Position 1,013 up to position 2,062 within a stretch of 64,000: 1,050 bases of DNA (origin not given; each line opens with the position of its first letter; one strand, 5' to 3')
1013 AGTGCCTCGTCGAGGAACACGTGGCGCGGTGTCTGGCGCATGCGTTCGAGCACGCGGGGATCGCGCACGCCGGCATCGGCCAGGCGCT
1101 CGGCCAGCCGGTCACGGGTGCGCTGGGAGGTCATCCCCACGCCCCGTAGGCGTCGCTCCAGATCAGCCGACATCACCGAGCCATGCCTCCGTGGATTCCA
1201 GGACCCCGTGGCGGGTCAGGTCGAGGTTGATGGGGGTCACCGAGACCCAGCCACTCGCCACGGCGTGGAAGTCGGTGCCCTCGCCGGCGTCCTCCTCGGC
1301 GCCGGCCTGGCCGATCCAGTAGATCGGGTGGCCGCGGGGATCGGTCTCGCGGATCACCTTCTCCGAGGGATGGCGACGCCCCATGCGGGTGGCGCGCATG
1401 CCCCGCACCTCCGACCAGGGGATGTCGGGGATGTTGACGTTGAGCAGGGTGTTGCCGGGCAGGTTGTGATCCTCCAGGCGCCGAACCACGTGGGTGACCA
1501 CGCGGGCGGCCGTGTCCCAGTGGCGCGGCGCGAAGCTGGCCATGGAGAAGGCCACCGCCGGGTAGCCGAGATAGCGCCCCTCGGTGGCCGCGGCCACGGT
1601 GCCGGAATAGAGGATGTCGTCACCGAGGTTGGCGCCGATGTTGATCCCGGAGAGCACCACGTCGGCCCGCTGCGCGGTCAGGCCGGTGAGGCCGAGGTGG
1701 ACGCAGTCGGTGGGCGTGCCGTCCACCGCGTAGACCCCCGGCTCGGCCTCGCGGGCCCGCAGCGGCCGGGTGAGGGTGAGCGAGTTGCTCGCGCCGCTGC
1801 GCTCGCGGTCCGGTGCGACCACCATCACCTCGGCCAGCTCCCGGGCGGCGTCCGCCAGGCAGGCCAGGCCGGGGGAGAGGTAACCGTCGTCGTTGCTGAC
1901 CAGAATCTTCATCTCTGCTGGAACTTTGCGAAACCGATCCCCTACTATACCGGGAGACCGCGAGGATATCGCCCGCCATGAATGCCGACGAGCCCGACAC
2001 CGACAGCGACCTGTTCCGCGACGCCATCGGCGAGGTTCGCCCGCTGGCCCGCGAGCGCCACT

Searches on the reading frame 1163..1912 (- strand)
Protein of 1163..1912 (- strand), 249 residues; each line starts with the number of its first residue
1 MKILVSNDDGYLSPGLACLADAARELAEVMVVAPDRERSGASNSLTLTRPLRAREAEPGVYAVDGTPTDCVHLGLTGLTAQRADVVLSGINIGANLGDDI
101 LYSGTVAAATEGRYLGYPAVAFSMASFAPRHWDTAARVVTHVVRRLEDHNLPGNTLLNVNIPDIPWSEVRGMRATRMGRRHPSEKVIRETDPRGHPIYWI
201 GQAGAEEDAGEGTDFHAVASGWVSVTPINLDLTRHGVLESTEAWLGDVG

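Call 55: find_encoding_contigs(protein=window:1163-1912:-, flank=10000, max_places=3)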
Protein window:1163-1912:- (249 aa): 5 contigs read that carry it; 2 places shown.
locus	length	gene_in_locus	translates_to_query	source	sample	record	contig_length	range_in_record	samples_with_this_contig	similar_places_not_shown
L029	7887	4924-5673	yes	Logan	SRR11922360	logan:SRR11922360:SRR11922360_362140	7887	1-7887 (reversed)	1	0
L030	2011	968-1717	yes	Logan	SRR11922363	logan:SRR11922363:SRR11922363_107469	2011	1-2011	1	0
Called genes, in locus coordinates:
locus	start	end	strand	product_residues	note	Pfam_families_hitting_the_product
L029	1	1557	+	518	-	?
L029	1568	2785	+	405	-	PF01960:ArgJ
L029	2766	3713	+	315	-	PF00293:NUDIX, PF14815:NUDIX_4, PF02581:TMP-TENI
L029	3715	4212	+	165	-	-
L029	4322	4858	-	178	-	PF01713:Smr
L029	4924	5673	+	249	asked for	PF01975:SurE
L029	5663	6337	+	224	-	PF01135:PCMT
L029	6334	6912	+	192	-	PF09335:VTT_dom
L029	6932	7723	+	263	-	PF01476:LysM, PF01551:Peptidase_M23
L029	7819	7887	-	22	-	?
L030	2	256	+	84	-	?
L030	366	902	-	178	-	PF01713:Smr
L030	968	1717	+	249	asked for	PF01975:SurE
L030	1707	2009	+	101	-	?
